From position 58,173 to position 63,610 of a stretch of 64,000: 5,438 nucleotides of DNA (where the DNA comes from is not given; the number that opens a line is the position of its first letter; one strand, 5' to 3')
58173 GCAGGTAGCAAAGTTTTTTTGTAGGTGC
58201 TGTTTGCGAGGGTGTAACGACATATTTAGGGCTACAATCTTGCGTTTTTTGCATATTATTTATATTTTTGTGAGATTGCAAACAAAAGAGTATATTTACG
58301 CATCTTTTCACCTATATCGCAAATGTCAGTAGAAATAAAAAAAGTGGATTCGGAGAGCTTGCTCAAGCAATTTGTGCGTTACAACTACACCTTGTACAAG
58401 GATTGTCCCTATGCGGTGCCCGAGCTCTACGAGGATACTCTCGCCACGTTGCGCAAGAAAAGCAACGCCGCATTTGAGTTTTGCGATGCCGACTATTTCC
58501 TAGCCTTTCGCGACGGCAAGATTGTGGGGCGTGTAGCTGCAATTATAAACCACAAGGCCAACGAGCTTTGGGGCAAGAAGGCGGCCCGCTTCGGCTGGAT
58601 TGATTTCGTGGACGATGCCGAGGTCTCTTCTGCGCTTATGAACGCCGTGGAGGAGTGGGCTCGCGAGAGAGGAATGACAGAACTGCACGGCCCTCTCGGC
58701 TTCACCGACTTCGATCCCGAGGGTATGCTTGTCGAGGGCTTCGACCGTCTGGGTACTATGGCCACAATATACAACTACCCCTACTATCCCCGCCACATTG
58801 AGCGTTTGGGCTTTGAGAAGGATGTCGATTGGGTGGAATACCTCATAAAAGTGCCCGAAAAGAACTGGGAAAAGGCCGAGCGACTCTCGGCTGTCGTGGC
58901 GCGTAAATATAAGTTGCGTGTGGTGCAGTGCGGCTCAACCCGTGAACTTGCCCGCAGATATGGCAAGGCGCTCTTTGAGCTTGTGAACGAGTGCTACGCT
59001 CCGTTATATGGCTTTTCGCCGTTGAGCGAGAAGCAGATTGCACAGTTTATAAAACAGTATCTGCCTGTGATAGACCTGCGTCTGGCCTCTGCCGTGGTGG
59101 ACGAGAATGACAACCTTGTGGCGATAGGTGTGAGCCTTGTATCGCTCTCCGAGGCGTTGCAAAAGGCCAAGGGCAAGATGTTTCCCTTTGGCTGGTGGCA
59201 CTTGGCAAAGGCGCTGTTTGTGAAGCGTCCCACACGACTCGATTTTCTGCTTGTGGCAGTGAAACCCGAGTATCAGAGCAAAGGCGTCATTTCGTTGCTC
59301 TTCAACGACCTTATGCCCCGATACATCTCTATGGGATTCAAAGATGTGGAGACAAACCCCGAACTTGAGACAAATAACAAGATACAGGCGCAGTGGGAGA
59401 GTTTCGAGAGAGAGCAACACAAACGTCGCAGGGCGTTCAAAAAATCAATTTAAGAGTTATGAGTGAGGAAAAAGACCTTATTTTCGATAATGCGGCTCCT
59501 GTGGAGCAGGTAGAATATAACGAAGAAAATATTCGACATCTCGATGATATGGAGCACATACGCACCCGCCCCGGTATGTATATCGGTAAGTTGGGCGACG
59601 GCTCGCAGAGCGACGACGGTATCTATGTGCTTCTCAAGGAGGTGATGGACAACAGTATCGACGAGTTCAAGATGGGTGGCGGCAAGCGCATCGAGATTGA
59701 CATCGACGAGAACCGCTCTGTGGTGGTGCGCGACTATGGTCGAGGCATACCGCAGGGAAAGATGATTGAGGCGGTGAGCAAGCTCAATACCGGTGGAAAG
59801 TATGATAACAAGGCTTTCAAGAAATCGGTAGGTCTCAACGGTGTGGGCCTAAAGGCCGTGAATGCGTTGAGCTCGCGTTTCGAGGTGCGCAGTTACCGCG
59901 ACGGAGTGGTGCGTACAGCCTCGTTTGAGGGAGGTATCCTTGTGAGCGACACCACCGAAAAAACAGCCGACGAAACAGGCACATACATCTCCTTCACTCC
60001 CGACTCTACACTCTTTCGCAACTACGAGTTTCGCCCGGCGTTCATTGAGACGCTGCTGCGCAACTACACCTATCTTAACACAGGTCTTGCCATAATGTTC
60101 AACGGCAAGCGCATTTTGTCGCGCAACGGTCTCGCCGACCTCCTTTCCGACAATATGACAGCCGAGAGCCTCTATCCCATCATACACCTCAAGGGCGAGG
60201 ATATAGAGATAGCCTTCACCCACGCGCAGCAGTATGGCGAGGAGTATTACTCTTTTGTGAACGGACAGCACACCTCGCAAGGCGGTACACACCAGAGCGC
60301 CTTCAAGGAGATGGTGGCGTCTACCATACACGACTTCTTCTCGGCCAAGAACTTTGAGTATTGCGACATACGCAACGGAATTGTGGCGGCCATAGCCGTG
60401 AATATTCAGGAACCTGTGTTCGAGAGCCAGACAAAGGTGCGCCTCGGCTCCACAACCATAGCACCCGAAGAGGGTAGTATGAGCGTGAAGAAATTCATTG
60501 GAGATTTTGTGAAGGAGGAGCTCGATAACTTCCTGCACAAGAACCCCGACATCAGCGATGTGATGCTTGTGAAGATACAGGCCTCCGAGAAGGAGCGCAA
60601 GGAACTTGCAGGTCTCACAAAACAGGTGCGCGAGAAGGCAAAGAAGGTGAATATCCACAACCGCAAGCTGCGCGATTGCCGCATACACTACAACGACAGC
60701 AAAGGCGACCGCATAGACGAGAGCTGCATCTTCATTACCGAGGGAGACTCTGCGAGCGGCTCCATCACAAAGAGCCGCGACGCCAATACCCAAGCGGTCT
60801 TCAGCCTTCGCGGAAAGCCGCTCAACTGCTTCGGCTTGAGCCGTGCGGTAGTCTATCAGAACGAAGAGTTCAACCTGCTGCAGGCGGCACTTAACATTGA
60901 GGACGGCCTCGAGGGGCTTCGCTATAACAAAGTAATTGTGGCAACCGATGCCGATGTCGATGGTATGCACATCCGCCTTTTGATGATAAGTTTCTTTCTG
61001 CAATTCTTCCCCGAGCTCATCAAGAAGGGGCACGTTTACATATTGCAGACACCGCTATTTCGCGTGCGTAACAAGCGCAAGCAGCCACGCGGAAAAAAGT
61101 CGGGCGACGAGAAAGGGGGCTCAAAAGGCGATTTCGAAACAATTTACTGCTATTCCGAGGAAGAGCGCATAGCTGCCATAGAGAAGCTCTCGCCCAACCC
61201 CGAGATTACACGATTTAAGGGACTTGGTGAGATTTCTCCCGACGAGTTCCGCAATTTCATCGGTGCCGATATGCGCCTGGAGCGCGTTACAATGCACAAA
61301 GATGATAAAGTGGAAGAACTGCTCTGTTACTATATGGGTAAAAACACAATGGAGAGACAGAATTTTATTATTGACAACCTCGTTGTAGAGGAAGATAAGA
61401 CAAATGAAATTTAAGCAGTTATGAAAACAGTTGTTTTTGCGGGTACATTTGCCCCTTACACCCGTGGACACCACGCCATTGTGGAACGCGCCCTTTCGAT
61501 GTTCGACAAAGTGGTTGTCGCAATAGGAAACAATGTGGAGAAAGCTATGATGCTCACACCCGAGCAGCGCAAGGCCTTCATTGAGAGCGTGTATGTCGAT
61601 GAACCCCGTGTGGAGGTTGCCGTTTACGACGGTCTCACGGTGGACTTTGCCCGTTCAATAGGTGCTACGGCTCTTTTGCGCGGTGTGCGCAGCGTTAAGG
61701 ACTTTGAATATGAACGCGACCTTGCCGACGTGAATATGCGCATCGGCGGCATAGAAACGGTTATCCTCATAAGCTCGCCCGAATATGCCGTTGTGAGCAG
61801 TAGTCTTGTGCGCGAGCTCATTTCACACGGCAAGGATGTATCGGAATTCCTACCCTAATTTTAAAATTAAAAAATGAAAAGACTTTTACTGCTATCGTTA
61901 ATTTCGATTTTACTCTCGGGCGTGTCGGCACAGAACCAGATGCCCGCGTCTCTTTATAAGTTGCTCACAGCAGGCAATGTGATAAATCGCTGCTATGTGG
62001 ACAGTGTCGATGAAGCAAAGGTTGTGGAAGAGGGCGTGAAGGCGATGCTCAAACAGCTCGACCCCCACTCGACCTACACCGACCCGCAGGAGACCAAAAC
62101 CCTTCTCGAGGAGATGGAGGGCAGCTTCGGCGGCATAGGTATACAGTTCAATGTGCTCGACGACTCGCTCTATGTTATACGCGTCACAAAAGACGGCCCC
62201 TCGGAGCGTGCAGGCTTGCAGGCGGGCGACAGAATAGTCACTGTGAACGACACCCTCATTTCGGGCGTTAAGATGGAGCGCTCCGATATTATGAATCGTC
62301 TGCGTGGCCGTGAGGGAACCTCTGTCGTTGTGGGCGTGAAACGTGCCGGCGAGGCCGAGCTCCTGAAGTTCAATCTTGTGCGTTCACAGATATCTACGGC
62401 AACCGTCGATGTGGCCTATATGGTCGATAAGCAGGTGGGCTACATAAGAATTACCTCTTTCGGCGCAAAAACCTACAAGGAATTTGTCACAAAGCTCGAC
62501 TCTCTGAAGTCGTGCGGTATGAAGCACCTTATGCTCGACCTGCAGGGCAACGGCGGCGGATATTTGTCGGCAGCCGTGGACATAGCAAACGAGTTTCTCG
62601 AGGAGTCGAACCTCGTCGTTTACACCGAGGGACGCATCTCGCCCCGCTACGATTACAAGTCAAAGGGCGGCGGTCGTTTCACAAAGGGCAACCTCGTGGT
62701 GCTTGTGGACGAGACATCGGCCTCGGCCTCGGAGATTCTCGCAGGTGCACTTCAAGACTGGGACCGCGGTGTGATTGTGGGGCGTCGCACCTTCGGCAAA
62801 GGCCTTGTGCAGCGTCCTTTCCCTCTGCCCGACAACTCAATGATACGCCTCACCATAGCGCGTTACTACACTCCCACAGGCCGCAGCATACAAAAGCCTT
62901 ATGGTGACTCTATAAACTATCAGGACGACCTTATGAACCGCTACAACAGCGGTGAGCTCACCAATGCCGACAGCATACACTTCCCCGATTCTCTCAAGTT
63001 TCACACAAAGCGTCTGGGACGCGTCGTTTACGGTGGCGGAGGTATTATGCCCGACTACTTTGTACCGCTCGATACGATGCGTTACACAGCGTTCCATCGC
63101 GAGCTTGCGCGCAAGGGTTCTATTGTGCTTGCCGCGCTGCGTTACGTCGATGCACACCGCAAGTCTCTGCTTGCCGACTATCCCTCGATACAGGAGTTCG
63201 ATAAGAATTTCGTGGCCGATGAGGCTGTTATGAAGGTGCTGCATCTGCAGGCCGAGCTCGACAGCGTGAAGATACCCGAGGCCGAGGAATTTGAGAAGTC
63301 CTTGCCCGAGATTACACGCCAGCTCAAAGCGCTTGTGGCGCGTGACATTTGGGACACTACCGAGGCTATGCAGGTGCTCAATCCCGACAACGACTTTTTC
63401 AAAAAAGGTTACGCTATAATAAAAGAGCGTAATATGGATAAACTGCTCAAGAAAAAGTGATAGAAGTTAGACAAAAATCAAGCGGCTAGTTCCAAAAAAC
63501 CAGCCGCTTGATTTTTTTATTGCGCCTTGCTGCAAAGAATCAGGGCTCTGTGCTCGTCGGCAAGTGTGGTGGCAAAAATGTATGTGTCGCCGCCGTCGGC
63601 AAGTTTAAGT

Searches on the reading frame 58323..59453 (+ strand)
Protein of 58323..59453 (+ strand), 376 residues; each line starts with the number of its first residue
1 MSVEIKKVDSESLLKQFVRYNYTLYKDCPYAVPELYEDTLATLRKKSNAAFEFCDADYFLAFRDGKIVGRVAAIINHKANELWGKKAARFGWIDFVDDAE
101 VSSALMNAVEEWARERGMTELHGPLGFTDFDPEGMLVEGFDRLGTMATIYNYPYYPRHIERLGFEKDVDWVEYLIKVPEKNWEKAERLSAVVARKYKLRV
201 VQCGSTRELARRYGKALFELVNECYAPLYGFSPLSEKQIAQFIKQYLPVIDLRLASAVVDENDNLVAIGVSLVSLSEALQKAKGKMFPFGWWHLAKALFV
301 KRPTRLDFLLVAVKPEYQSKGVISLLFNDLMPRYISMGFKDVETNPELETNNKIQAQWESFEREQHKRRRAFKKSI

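Call 64: search_protein_families(library=pfam, proteins=[window:58323-59453:+], max_evalue=0.001)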
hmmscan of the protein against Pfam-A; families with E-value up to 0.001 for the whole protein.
window:58323-59453:+ (376 aa): 2 families
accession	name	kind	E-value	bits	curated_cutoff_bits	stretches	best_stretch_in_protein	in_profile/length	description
PF00583.31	Acetyltransf_1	-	3.7e-08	34.1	20.7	0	47-120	27-95/116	Acetyltransferase (GNAT) family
PF13508.13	Acetyltransf_7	-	0.00042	21.1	27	0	309-334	30-55/84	Acetyltransferase (GNAT) domain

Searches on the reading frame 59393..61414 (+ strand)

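Call 11: search_protein_families(library=pfam, proteins=[window:59393-61414:+], max_evalue=0.001)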
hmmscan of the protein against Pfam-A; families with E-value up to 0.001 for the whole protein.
window:59393-61414:+ (673 aa): 5 families
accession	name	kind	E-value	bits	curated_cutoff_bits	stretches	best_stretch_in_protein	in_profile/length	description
PF00204.31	DNA_gyraseB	-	1.4e-26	93.4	27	1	269-404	32-166/173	DNA gyrase B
PF01751.28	Toprim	-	1e-14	54.9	23.1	1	446-552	2-95/96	Toprim domain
PF02518.31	HATPase_c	-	8.7e-10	39.5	26.4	1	75-204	4-108/111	Histidine kinase-, DNA gyrase B-, and HSP90-like ATPase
PF00986.26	DNA_gyraseB_C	-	1.2e-07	32.2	29.8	1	602-659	3-62/63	DNA gyrase B subunit, carboxyl terminus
PF13589.12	HATPase_c_3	-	1.3e-06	28.9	25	1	81-179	7-104/137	Histidine kinase-, DNA gyrase B-, and HSP90-like ATPase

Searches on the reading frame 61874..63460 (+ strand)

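Call 64: search_protein_families(library=pfam, proteins=[window:61874-63460:+], max_evalue=0.001)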
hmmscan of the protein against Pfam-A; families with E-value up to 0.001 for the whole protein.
window:61874-63460:+ (528 aa): 5 families
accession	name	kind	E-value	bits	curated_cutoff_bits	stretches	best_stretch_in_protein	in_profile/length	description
PF03572.23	Peptidase_S41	-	5.5e-52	176.1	24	1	188-341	2-156/165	Peptidase family S41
PF13180.12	PDZ_2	-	3.1e-13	50.3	27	1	86-165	1-77/80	PDZ domain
PF17820.7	PDZ_6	-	1.2e-09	38.2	27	1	101-157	2-54/54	PDZ domain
PF00595.29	PDZ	-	3.9e-08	34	23.2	1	84-142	8-70/81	PDZ domain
PF22694.1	CtpB_N-like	-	1.3e-06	29.2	27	1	19-71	30-83/85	Activating protease CtpB N-terminal domain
